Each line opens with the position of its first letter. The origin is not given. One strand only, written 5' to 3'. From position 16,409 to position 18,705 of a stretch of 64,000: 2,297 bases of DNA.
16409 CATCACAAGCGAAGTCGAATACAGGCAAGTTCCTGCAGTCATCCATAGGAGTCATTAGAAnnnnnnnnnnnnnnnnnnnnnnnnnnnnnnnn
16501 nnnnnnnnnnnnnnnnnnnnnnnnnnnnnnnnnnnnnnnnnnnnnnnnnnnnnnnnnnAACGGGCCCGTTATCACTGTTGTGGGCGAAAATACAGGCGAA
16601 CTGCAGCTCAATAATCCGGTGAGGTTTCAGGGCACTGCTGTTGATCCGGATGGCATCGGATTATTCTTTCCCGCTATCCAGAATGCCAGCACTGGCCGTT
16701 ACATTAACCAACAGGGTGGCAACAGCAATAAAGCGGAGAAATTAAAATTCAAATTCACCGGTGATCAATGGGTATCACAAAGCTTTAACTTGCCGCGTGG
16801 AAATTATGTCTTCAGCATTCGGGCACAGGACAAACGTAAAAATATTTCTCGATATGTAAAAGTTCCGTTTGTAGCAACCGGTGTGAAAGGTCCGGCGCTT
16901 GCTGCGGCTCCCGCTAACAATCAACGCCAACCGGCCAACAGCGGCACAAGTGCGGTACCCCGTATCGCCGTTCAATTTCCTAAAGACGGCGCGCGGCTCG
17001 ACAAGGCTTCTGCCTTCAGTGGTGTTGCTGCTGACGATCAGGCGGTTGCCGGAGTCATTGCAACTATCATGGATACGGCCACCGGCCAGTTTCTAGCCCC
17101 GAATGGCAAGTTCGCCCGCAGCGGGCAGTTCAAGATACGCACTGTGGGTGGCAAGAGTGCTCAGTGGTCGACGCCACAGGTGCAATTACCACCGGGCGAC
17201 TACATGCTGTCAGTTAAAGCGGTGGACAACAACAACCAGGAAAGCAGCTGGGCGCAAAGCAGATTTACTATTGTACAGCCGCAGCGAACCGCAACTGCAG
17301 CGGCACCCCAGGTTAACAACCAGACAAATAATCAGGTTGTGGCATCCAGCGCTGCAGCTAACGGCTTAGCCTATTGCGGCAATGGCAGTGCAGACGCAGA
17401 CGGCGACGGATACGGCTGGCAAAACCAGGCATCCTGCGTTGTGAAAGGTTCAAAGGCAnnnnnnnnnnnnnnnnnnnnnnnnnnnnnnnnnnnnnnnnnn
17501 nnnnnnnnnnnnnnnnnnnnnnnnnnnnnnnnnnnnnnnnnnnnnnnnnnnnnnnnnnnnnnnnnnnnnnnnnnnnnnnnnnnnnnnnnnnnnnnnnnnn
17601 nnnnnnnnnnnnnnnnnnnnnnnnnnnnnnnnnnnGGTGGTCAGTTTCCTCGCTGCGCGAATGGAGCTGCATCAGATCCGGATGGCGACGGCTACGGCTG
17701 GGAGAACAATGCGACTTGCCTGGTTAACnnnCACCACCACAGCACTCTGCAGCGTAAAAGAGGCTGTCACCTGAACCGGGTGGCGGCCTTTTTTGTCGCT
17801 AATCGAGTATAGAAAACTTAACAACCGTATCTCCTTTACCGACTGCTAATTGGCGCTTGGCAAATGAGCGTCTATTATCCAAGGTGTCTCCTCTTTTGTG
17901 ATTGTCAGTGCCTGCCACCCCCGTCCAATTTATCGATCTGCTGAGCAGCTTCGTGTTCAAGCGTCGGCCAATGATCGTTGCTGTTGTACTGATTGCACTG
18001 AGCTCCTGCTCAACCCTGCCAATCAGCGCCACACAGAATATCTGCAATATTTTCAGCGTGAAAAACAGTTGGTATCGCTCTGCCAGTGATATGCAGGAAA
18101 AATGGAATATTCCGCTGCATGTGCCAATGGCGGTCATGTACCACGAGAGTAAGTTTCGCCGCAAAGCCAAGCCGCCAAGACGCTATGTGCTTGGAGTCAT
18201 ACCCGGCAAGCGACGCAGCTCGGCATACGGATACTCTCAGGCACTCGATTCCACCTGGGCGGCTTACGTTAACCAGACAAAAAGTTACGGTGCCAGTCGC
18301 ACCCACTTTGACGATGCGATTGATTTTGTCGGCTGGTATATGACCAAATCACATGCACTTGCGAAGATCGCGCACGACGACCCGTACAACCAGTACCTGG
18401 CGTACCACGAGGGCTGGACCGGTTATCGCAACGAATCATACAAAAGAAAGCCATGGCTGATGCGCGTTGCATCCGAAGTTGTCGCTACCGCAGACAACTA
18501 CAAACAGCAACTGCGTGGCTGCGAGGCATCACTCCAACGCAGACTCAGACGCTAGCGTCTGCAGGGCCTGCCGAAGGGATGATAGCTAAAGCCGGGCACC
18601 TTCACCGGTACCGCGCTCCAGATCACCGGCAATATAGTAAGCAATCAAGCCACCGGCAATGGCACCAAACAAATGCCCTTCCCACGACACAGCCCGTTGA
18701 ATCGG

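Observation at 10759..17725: Twelve copies of a 23-residue two-cysteine module C-x(4,5)-SD-x-DGDG-[YF]-GW-[EQ]-N-x2-[ST]-C spread over three secreted proteins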

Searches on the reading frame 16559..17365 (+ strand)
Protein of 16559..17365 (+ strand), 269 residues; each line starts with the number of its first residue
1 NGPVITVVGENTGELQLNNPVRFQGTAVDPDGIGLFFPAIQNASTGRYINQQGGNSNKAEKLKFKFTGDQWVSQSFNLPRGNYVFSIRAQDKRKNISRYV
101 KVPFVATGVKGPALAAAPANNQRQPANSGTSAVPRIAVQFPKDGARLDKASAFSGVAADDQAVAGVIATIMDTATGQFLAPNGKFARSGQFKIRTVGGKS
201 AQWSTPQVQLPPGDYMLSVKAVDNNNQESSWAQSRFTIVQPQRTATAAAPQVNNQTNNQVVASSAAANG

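Call 60: find_homologous_proteins(query=window:16559-17365:+, max_evalue=0.001)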
Query seq(269 aa) (269 aa): 23 proteins with E <= 0.001 among 1089 candidates.
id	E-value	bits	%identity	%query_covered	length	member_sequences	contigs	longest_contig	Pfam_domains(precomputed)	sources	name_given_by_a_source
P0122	2.3e-169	579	100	100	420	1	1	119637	PF07495.20,PF02013.22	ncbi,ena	-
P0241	3.0e-90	320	63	87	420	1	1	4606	PF07495.20,PF02013.22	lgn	-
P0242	3.8e-90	320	60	89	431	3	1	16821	PF07495.20,PF02013.22,PF24421.2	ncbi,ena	-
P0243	5.1e-88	313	60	88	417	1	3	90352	PF02013.22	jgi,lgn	-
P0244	2.5e-87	311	61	88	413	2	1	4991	PF07495.20,PF02013.22,PF24421.2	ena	-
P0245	3.1e-86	307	61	88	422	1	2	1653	PF07495.20,PF02013.22,PF24421.2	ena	-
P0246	4.4e-85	303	62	87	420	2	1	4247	PF07495.20,PF02013.22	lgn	-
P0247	5.8e-84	300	56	88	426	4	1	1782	PF02013.22,PF24421.2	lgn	-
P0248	7.8e-84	299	58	88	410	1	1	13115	PF07495.20,PF02013.22,PF24421.2,PF19077.7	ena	-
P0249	1.3e-82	295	57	88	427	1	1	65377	PF02013.22,PF19077.7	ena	-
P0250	9.0e-81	289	55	88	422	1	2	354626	PF07495.20,PF02013.22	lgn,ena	-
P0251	3.9e-80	287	56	84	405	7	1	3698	PF07495.20,PF02013.22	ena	-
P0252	2.0e-77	278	54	88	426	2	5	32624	PF07495.20,PF02013.22,PF17957.8,PF24421.2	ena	-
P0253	2.9e-77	278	58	87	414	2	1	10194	PF07495.20,PF02013.22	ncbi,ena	-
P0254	3.0e-76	274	54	88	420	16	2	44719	PF07495.20,PF02013.22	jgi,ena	-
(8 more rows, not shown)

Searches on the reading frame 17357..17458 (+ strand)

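Call 51: search_protein_families(library=pfam, proteins=[window:17357-17458:+], max_evalue=10)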
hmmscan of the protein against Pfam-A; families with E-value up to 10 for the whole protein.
seq(34 aa): 1 family
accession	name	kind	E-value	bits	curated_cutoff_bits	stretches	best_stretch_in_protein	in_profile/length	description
PF02013.21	CBM_10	-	0.0051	17.7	23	1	2-29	7-36/36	Cellulose or protein binding domain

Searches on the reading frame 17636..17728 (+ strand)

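Call 51: search_protein_families(library=pfam, proteins=[window:17636-17728:+], max_evalue=10)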
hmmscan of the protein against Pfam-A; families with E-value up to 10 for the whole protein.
seq(31 aa): 1 family
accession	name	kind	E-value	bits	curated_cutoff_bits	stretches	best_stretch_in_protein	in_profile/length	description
PF02013.21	CBM_10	-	0.0001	23.2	23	1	4-29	9-35/36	Cellulose or protein binding domain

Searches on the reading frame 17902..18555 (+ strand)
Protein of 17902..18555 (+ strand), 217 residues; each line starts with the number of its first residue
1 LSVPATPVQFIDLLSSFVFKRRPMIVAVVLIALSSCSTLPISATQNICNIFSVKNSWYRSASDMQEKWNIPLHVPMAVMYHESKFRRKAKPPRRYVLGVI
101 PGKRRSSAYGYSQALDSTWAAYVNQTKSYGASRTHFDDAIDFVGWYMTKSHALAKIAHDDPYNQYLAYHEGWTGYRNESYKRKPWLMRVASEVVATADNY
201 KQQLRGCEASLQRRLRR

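Call 65: search_protein_families(library=pfam, proteins=[window:17902-18555:+], max_evalue=0.00001)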
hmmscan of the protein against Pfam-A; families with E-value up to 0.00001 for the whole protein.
window:17902-18555:+ (217 aa): 1 family
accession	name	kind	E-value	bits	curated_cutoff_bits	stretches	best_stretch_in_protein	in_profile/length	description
PF19489.4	SLT_4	-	8.9e-77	257.3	27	1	25-207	2-184/184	Transglycosylase SLT domain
